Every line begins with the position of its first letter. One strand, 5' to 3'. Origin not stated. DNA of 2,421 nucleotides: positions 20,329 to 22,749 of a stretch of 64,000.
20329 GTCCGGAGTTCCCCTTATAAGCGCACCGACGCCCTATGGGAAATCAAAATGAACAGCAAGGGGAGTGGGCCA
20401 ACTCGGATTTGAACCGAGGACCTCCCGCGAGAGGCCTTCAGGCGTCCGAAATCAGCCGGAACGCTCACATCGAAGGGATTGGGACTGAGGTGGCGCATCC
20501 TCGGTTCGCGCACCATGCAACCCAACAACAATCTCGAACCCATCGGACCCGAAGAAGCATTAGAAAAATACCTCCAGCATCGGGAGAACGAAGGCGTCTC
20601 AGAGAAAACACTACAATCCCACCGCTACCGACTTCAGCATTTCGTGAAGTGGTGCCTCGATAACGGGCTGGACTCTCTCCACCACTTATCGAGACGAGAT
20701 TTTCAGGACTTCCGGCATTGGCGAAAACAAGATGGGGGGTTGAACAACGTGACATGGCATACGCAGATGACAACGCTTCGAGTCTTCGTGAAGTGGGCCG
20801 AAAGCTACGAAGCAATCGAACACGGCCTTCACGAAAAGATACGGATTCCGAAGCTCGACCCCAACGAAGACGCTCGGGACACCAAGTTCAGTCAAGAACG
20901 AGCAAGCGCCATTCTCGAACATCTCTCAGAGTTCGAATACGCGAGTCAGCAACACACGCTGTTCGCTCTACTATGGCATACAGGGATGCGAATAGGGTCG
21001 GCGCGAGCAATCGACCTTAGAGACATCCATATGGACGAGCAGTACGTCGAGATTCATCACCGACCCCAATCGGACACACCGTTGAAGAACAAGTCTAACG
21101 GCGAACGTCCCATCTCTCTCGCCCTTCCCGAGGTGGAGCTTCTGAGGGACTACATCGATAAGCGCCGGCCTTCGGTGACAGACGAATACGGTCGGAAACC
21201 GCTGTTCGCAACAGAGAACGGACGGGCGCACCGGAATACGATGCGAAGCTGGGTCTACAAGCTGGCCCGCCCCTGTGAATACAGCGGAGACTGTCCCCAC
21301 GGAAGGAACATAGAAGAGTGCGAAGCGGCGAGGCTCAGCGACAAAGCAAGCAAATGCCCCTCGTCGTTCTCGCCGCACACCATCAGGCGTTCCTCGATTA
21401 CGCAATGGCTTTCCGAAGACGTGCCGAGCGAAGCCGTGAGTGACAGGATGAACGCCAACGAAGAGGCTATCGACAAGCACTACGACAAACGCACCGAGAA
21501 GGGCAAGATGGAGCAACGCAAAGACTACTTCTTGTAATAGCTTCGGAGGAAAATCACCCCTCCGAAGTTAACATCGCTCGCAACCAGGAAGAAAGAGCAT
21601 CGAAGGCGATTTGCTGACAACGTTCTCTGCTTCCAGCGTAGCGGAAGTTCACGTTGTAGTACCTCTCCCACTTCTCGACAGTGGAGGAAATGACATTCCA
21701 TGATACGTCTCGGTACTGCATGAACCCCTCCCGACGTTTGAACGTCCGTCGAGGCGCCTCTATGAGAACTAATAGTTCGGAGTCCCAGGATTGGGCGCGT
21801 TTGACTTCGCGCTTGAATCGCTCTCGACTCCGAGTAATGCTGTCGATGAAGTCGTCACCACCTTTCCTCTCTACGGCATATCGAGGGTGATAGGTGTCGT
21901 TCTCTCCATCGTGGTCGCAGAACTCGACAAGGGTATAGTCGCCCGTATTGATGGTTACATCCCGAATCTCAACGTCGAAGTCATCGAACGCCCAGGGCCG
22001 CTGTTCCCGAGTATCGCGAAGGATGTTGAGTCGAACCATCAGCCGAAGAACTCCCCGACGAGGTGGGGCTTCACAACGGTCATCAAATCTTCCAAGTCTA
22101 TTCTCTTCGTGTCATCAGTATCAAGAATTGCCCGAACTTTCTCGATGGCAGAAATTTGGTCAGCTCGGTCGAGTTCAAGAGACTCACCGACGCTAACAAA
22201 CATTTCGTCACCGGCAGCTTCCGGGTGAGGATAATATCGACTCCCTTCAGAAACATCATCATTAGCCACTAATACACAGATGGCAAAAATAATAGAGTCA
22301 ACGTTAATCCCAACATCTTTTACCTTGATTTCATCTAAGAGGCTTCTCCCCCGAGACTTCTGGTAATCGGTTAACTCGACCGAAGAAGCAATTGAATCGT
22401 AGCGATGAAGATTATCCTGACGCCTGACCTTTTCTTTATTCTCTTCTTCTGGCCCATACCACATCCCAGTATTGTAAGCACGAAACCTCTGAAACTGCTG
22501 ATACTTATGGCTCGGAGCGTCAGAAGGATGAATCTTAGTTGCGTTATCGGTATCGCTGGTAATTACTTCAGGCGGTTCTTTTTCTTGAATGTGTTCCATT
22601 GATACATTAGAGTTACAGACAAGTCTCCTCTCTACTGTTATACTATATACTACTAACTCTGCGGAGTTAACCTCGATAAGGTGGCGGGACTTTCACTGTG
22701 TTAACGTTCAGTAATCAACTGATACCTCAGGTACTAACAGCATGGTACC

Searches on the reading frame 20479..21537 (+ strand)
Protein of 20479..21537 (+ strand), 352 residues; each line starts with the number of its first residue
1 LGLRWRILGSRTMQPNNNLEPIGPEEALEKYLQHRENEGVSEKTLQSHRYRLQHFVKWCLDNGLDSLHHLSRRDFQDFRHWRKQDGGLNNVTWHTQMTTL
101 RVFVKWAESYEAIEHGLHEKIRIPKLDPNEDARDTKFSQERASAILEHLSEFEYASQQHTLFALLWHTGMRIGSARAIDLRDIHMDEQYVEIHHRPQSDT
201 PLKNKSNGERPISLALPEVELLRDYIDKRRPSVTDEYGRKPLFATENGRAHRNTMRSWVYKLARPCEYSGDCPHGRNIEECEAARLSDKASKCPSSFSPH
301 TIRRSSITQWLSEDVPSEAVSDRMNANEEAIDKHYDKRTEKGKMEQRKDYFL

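Call 77: search_protein_families(library=pfam, proteins=[window:20479-21537:+], max_evalue=0.01)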
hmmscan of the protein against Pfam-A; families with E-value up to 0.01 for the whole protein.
window:20479-21537:+ (352 aa): 4 families
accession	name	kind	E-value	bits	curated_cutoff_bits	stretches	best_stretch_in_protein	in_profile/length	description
PF00589.27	Phage_integrase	-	3.1e-12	47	27.1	1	139-335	5-165/172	Phage integrase family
PF02899.23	Phage_int_SAM_1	-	6.3e-12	46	22.3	1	29-108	2-80/83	Phage integrase, N-terminal SAM-like domain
PF13102.12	Phage_int_SAM_5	-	1.6e-05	25.7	22.3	1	28-117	6-92/98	Phage integrase SAM-like domain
PF13495.12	Phage_int_SAM_4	-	3.1e-05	24.7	27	1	28-108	2-79/85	Phage integrase, N-terminal SAM-like domain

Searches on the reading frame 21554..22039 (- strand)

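Call 11: search_protein_families(library=phrogs, proteins=[window:21554-22039:-])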
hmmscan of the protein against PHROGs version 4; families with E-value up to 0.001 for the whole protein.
window:21554-22039:- (161 aa): 1 family
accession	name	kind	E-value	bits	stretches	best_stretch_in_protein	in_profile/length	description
phrog_3490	-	DNA, RNA and nucleotide metabolism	1.7e-31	110.5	1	3-157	8-170/175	ERCC4-type nuclease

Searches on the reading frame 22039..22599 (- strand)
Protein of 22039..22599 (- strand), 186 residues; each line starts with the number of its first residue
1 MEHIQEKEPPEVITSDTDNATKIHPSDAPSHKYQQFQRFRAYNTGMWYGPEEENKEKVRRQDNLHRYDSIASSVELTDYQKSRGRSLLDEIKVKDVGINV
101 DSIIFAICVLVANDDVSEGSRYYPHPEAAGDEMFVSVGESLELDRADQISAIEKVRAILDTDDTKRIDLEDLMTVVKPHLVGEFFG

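Call 11: search_protein_families(library=phrogs, proteins=[window:22039-22599:-])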
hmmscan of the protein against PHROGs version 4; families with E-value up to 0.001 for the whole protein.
window:22039-22599:- (186 aa): 1 family
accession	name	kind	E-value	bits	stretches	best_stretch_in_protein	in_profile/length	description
phrog_12649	-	unknown function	5.4e-60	202.7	1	1-157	1-158/162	-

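Call 44: find_related_loci(query=window:22039-22599:-, collection=viral_contigs, flank=10000)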
Query window:22039-22599:- (186 aa) in viral_contigs; peptide patterns used: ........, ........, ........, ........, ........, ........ (x = any residue, [..] = any of these).
18 stretches matched a pattern, but none encodes a relative of the query by tblastn (E <= 1e-3).
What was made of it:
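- Tried and rejected: find_related_loci with the phrog_12649 protein alone found nothing (call 44).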

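Call 54: find_homologous_proteins(query=window:22039-22599:-, max_evalue=1e-20)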
Query window:22039-22599:- (186 aa): 85 proteins with E <= 1e-20 among 150 candidates.
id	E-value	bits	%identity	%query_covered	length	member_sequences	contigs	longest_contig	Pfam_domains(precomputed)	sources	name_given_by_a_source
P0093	1.1e-118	411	100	100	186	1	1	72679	-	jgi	jgi:hypothetical protein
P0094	2.5e-105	368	87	100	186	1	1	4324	-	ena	-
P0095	1.9e-77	277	76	86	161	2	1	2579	-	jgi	-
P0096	2.5e-75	270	74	86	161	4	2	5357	-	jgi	-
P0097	1.1e-73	265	73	86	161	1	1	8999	-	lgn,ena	-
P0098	6.0e-69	249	69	86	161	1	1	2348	-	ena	-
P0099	9.2e-69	249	71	86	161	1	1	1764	-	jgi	jgi:hypothetical protein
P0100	9.9e-67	242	66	87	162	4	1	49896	-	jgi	jgi:hypothetical protein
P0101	3.0e-66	241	66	86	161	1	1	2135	-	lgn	-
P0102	3.1e-66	241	68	86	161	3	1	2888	-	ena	-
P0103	1.6e-65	238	68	83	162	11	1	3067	-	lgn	-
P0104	7.5e-65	236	65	86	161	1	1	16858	-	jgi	-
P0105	1.0e-64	236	65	87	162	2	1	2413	-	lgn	-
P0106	3.9e-64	234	66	86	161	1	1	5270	-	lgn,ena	-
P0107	5.9e-63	230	65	86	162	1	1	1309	-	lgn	-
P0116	3.2e-60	221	63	86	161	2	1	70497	-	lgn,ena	-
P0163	4.3e-48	181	59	80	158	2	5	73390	-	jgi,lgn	jgi:hypothetical protein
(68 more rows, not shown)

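Call 56: find_encoding_contigs(protein=P0094, flank=6000, max_places=3)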
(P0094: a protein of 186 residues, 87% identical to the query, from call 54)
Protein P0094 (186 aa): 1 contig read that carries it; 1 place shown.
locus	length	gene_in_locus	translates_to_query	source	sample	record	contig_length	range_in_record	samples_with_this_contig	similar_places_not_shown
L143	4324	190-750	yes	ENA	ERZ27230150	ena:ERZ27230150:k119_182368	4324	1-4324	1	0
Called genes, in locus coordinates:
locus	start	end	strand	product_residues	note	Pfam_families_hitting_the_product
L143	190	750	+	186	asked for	-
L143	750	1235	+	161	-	PF02732:ERCC4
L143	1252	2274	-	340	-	PF02899:Phage_int_SAM_1, PF13102:Phage_int_SAM_5 (weak), PF13495:Phage_int_SAM_4 (weak), PF00589:Phage_integrase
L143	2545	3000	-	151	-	-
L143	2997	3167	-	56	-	-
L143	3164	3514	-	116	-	-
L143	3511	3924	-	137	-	-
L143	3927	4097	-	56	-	-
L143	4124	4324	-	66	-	?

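Call 57: find_encoding_contigs(protein=P0096, flank=6000, max_places=3)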
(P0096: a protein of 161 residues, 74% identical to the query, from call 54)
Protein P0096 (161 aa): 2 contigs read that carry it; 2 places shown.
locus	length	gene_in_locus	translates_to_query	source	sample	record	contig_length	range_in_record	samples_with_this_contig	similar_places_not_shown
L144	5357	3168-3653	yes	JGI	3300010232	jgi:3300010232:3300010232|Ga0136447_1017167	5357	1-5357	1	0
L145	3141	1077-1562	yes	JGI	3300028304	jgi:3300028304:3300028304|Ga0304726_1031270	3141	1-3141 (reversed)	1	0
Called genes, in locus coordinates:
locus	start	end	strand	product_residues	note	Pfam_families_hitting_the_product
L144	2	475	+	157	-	?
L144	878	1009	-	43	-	-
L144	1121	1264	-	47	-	-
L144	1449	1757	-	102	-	-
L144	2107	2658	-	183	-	-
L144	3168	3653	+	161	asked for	-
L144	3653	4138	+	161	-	PF02732:ERCC4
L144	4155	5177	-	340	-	PF02899:Phage_int_SAM_1, PF00589:Phage_integrase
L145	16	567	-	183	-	-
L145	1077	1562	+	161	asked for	-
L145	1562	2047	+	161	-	PF02732:ERCC4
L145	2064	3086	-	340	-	PF02899:Phage_int_SAM_1, PF00589:Phage_integrase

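Call 58: find_encoding_contigs(protein=P0097, flank=6000, max_places=3)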
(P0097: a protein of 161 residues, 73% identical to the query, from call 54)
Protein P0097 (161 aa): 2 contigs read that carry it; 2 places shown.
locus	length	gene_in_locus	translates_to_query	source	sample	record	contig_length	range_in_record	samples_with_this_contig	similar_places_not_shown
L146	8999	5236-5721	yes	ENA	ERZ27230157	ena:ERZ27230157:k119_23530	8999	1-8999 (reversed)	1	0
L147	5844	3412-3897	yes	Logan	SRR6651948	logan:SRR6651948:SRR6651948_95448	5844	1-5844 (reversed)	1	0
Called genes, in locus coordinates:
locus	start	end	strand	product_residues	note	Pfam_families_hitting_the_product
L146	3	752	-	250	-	?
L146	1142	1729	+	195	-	PF04186:FxsA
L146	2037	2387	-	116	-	-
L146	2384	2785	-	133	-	-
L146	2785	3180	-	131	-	-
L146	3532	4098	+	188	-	-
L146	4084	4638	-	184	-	-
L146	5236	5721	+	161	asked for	-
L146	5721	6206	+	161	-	PF02732:ERCC4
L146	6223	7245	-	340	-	PF02899:Phage_int_SAM_1, PF13102:Phage_int_SAM_5 (faint), PF13495:Phage_int_SAM_4 (weak), PF00589:Phage_integrase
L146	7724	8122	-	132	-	PF18902:DUF5658 (weak)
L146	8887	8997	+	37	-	?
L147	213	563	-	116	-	-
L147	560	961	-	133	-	-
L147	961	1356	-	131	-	-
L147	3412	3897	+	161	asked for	-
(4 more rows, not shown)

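Call 59: find_encoding_contigs(protein=P0100, flank=6000, max_places=3)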
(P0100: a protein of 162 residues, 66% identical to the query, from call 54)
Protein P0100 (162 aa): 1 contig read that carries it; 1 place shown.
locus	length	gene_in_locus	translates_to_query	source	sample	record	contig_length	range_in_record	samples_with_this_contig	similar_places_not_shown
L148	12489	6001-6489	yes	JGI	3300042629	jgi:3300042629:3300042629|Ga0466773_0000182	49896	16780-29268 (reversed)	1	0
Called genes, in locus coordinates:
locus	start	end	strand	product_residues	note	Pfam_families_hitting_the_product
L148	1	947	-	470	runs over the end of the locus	-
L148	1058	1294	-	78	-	-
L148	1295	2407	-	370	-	-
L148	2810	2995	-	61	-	-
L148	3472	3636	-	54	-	-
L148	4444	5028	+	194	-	PF24166:DUF7410 (weak)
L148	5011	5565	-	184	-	-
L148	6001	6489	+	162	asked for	-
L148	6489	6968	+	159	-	PF02732:ERCC4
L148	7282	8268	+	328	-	PF00589:Phage_integrase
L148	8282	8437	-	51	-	-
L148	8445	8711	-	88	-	-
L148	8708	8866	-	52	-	-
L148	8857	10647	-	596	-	PF13307:Helicase_C_2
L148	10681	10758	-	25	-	-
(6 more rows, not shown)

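Call 61: search_dna_similar(query=window:22039-22599:-, collection=phages, mode=protein, max_rows=60)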
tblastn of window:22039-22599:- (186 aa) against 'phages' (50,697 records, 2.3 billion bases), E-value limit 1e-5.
Records with a match: 53; places in all: 53; records where one place covers at least 80% of the query: 51.
Best place of each record, by identity: <60% 53.
By first word of the organism name: Halorubrum 39; Haloarcula 11; Halophage 2; Hardygib1 1.
By host as written in the record: Halorubrum sp. 22; Haloarcula californiae 7; Halorubrum sodomense 5; Halorubrum coriense 5; Halorubrum sp. B2-2 4; Haloarcula japonica 4; Halorubrum sp. s5a-3 2; - 2; and 2 more.
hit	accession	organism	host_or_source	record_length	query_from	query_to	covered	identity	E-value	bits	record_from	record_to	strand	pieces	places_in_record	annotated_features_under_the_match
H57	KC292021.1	Halorubrum tailed phage 7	Halorubrum sp. B2-2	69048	1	156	84%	54.5%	1e-57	200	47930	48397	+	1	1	71: hypothetical protein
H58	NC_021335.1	Halorubrum tailed phage 7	Halorubrum sp. B2-2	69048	1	156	84%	54.5%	1e-57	200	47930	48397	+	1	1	71: hypothetical protein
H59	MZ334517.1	Halorubrum virus HRTV-2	Halorubrum sp.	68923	1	157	84%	49.4%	1e-49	177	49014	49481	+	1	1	hypothetical protein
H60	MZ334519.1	Haloarcula virus HCTV-6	Haloarcula californiae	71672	1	157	84%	49.4%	1e-48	174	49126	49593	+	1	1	hypothetical protein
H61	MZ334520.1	Haloarcula virus HCTV-15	Haloarcula californiae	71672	1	157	84%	49.4%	1e-48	174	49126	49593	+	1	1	hypothetical protein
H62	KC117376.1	Halorubrum sodomense tailed virus 2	Halorubrum sodomense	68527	1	157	84%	48.7%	5e-49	175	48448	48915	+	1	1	73: hypothetical protein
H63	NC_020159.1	Halorubrum sodomense tailed virus 2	Halorubrum sodomense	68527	1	157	84%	48.7%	5e-49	175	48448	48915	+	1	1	73: hypothetical protein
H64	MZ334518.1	Halorubrum virus HRTV-11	Halorubrum sp.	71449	1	157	84%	48.7%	5e-49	175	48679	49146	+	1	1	hypothetical protein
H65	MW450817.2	Halorubrum virus VOLN27B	Halorubrum sp. LN27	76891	1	155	83%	42.6%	2e-34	133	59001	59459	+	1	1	hypothetical protein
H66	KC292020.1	Halorubrum tailed phage 8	Halorubrum sp. B2-2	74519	1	152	82%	42.2%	1e-32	128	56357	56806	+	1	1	86: hypothetical protein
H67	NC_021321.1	Halorubrum tailed phage 8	Halorubrum sp. B2-2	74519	1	152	82%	42.2%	1e-32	128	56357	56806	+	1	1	86: hypothetical protein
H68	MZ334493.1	Halorubrum phage HRTV-17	Halorubrum sp.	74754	1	152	82%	42.2%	1e-32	128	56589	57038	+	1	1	hypothetical protein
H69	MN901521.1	Halorubrum virus Serpecor1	Halorubrum coriense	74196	1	152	82%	42.1%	2e-33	130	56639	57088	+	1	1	hypothetical protein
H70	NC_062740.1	Halorubrum virus Serpecor1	Halorubrum coriense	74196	1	152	82%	42.1%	2e-33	130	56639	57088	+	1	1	hypothetical protein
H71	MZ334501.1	Halorubrum sodomense tailed virus 4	Halorubrum sodomense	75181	1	152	82%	41.6%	3e-32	127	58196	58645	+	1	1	hypothetical protein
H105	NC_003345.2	Halorubrum phage HF2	Halorubrum coriense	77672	1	152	82%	38.2%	3e-30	121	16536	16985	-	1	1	hypothetical protein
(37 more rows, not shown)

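Call 62: get_annotated_region(hit=H58, flank=3000)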
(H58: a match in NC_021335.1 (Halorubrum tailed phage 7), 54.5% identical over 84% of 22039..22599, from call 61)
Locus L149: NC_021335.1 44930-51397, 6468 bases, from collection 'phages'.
description: Halorubrum tailed phage 7, complete genome.
organism: Halorubrum tailed phage 7 (NCBI taxid 2847108)
taxonomy: Viruses; Duplodnaviria; Heunggongvirae; Uroviricota; Caudoviricetes; Thumleimavirales; Hafunaviridae; Mincapvirus
host: Halorubrum sp. B2-2; source: -; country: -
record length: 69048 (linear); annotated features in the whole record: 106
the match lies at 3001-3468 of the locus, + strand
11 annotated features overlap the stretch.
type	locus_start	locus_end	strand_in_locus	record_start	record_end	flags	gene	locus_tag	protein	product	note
CDS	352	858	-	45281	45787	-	67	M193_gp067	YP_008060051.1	hypothetical protein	-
tRNA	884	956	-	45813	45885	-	68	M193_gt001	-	tRNA-Gln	tRNA Gln (ttg)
CDS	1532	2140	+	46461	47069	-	69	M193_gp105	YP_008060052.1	hypothetical protein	-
CDS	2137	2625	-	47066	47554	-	70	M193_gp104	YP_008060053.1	HNH endonuclease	-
CDS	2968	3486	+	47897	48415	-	71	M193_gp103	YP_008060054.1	hypothetical protein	-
CDS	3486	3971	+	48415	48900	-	72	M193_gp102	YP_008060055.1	ERCC4-type nuclease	-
CDS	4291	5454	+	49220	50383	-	73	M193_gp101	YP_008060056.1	integrase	Integrase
CDS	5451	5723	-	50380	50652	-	74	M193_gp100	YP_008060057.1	hypothetical protein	-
CDS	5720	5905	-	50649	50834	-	75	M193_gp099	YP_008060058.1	hypothetical protein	-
CDS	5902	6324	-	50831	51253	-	76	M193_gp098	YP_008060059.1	hypothetical protein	HTH domain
CDS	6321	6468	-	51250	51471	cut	77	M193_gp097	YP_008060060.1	hypothetical protein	-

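Call 63: get_annotated_region(hit=H63, flank=3000)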
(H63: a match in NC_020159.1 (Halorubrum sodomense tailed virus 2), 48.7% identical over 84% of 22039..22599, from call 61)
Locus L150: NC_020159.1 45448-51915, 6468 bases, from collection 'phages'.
description: Halovirus HSTV-2, complete genome.
organism: Halorubrum sodomense tailed virus 2 (NCBI taxid 1262527)
taxonomy: Viruses; Duplodnaviria; Heunggongvirae; Uroviricota; Caudoviricetes; Thumleimavirales; Hafunaviridae; Mincapvirus; Mincapvirus HSTV2
host: Halorubrum sodomense; source: -; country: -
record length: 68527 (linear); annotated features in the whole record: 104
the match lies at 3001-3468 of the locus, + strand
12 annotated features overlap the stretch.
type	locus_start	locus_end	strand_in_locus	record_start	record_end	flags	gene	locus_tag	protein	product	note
CDS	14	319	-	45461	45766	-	68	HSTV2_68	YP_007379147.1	hypothetical protein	-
CDS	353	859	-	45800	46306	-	69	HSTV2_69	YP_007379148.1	hypothetical protein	-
tRNA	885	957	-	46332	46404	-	70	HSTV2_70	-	tRNA-Gln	tRNA GLN ttg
CDS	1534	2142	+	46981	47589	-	71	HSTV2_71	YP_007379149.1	hypothetical protein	-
CDS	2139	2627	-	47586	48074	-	72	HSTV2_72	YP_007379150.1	HNH endonuclease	-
CDS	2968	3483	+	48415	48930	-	73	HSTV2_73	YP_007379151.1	hypothetical protein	-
CDS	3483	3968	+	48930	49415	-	74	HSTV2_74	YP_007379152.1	ERCC4-type nuclease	-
CDS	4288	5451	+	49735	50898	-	75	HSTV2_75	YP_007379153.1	XerCD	-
CDS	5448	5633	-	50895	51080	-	76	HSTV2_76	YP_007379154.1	hypothetical protein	-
CDS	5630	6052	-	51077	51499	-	77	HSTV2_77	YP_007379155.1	hypothetical protein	-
CDS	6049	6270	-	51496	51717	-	78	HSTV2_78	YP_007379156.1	hypothetical protein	-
CDS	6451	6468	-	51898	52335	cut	79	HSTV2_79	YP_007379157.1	hypothetical protein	-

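Call 64: get_annotated_region(hit=H105, flank=3000)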
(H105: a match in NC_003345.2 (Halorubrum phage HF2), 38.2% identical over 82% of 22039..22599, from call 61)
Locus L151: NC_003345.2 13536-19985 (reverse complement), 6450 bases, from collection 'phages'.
description: Halorubrum phage HF2, complete genome.
organism: Halorubrum phage HF2 (NCBI taxid 33771)
taxonomy: Viruses; Duplodnaviria; Heunggongvirae; Uroviricota; Caudoviricetes; Thumleimavirales; Hafunaviridae; Haloferacalesvirus; Haloferacalesvirus HF2
host: Halorubrum coriense; source: -; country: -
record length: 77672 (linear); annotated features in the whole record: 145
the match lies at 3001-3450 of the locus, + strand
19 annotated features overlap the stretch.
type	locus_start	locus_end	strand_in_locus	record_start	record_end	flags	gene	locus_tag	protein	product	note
CDS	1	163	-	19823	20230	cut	-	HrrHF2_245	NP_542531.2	hypothetical protein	-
CDS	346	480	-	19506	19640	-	-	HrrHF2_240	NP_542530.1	hypothetical protein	predicted signal peptide (Phobius)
CDS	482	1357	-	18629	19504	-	-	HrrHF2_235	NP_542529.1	lipoprotein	stomatin/prohibitin-like protein; predicted signal peptide (Phobius)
tRNA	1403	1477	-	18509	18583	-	-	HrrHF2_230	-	tRNA-Arg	anticodon TCT; predicted by tRNAscan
repeat_region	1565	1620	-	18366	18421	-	-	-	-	-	intergenic repeat IR2; one of a number of AT-rich intergenic repeats that contain promoter motifs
CDS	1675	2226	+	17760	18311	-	-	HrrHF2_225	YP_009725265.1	putative CxxC motif protein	-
CDS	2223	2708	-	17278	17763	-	-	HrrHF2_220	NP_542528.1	HNH endonuclease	-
repeat_region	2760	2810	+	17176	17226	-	-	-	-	-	intergenic repeat IR1c; one of a number of AT-rich intergenic repeats that contain promoter motifs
CDS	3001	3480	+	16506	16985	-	-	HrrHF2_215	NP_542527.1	hypothetical protein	-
CDS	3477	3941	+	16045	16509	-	-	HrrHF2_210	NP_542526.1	ERCC4-type nuclease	-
CDS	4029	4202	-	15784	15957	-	-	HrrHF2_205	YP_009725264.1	hypothetical protein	-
CDS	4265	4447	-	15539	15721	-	-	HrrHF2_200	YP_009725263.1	hypothetical protein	predicted N-terminal transmembrane domain (Phobius)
CDS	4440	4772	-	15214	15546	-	-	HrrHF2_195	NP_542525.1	hypothetical protein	predicted C-terminal transmembrane domain (Phobius)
CDS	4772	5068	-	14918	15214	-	-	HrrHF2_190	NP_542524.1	hypothetical protein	-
CDS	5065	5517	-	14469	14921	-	-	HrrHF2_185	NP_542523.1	hypothetical protein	-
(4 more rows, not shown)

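Call 68: find_encoding_contigs(protein=P0104, flank=4000, max_places=2)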
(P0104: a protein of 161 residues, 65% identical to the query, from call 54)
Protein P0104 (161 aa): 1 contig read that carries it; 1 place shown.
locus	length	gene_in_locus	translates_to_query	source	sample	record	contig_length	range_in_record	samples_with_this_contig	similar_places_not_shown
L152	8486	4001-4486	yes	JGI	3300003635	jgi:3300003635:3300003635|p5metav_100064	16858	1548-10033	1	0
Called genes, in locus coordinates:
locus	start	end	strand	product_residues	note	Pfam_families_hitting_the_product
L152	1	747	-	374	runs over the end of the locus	-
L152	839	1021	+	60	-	-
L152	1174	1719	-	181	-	-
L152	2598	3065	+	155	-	PF24166:DUF7410 (weak)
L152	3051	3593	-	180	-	-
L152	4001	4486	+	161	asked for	-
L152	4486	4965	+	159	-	PF02732:ERCC4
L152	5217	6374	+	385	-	PF00589:Phage_integrase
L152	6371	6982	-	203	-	PF13384:HTH_23 (faint), PF13392:HNH_3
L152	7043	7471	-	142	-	-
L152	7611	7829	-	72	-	-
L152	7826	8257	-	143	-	-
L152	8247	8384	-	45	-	-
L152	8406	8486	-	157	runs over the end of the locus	-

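Call 69: find_encoding_contigs(protein=P0116, flank=4000, max_places=2)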
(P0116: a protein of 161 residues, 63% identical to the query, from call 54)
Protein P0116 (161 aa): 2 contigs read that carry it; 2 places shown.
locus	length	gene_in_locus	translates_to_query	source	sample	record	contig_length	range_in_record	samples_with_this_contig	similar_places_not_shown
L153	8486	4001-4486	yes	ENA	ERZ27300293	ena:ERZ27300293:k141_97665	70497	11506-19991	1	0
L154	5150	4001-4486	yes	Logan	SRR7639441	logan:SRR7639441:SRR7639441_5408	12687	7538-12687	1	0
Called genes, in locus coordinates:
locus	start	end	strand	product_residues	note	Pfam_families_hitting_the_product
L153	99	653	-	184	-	-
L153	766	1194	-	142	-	PF11645:PDDEXK_5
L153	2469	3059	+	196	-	-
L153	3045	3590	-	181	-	-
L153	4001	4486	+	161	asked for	-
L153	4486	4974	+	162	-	PF02732:ERCC4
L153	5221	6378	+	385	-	PF00589:Phage_integrase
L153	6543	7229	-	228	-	-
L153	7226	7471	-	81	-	-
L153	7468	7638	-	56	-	-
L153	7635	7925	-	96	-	-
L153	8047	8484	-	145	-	-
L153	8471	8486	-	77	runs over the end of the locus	-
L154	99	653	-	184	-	-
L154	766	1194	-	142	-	PF11645:PDDEXK_5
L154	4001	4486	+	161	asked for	-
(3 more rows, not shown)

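Call 71: find_encoding_contigs(protein=P0163, flank=4000, max_places=3)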
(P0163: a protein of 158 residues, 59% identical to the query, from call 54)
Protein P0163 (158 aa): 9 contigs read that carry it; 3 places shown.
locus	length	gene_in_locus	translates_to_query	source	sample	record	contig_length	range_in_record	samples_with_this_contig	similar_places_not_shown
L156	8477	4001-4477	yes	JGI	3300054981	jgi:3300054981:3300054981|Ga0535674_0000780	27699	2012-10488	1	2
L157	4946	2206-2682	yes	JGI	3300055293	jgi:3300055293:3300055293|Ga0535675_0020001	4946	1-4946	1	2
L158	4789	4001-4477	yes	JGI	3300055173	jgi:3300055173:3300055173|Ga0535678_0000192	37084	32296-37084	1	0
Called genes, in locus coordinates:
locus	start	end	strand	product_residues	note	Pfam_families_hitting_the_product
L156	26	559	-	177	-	-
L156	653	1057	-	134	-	PF11645:PDDEXK_5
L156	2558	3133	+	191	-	PF24166:DUF7410 (weak)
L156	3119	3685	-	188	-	-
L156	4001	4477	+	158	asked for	-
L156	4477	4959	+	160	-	PF02732:ERCC4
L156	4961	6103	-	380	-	PF00589:Phage_integrase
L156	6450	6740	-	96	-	-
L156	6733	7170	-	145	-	-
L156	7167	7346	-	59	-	-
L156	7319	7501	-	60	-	-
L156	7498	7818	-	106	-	-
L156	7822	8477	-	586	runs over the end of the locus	PF13307:Helicase_C_2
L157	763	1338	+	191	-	PF24166:DUF7410 (weak)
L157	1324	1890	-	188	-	-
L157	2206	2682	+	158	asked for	-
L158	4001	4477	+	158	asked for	-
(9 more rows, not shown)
